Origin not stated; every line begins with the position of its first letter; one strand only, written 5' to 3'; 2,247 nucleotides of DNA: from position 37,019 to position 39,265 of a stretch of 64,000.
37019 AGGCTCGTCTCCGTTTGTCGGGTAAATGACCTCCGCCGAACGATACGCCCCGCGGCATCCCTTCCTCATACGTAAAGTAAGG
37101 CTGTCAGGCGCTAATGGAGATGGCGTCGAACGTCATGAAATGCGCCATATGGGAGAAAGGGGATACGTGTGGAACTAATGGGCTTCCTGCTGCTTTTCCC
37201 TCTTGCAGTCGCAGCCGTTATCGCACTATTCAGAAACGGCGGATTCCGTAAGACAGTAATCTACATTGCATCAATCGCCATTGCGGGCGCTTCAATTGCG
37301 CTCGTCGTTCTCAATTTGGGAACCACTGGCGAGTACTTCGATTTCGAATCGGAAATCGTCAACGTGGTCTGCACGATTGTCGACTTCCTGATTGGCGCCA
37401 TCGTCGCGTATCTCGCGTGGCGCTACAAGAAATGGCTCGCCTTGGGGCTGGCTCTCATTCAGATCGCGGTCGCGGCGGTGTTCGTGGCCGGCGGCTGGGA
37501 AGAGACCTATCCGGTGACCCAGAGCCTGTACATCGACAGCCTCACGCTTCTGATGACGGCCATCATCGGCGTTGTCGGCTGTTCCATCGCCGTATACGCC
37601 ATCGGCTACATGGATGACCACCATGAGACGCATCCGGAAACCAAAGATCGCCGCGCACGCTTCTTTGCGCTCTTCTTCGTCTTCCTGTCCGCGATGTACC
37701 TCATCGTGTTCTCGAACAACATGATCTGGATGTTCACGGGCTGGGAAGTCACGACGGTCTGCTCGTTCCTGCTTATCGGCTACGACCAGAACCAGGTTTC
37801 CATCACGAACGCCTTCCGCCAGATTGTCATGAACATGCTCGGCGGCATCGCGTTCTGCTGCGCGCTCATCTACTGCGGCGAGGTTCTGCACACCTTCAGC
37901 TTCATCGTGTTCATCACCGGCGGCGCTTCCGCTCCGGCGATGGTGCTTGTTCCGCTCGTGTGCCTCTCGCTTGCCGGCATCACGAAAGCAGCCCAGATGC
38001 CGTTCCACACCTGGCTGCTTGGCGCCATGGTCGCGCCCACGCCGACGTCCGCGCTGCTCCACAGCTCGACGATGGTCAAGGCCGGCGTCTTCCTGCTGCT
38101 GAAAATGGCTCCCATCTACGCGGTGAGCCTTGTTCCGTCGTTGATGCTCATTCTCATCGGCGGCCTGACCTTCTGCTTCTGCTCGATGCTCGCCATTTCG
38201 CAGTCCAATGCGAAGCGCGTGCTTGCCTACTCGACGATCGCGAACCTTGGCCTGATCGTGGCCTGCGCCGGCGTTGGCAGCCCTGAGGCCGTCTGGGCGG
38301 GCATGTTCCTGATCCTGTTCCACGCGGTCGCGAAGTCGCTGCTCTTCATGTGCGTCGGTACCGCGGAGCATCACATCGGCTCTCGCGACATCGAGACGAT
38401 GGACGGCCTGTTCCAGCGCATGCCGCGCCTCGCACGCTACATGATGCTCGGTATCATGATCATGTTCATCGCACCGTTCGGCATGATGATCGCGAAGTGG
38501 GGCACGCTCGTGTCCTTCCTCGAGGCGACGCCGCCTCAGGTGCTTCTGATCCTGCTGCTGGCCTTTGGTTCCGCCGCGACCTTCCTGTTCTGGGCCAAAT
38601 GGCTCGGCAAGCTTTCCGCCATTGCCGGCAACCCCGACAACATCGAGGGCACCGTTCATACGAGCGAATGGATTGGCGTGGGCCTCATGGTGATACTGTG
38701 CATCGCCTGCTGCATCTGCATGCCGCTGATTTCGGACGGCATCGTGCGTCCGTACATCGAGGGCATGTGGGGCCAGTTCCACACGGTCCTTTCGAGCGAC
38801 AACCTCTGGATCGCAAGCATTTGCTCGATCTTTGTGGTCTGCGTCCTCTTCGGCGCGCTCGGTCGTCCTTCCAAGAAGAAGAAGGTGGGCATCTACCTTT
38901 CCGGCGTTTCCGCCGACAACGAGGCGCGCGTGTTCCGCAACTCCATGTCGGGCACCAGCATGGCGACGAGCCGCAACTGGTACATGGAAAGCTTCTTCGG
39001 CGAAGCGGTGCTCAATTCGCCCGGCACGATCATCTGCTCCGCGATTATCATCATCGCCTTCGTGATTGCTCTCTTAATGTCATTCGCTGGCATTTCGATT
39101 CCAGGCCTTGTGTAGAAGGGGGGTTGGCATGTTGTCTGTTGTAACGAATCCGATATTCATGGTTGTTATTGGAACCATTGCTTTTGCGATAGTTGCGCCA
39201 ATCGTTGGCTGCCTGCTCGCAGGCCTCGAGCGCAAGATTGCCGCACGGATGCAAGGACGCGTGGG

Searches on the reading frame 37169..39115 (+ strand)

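Call 49: search_protein_families(library=pfam, proteins=[window:37169-39115:+], max_evalue=0.001)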
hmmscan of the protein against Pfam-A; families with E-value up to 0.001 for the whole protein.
window:37169-39115:+ (648 aa): 2 families
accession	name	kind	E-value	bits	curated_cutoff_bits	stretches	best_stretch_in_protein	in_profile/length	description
PF00361.26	Proton_antipo_M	-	7.2e-45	153.9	21.5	1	182-462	1-288/294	NADH:quinone oxidoreductase/Mrp antiporter, TM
PF00662.26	Proton_antipo_N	-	4.4e-10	39.7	24.5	1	114-151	7-44/51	NADH-Ubiquinone oxidoreductase (complex I), chain 5 N-terminus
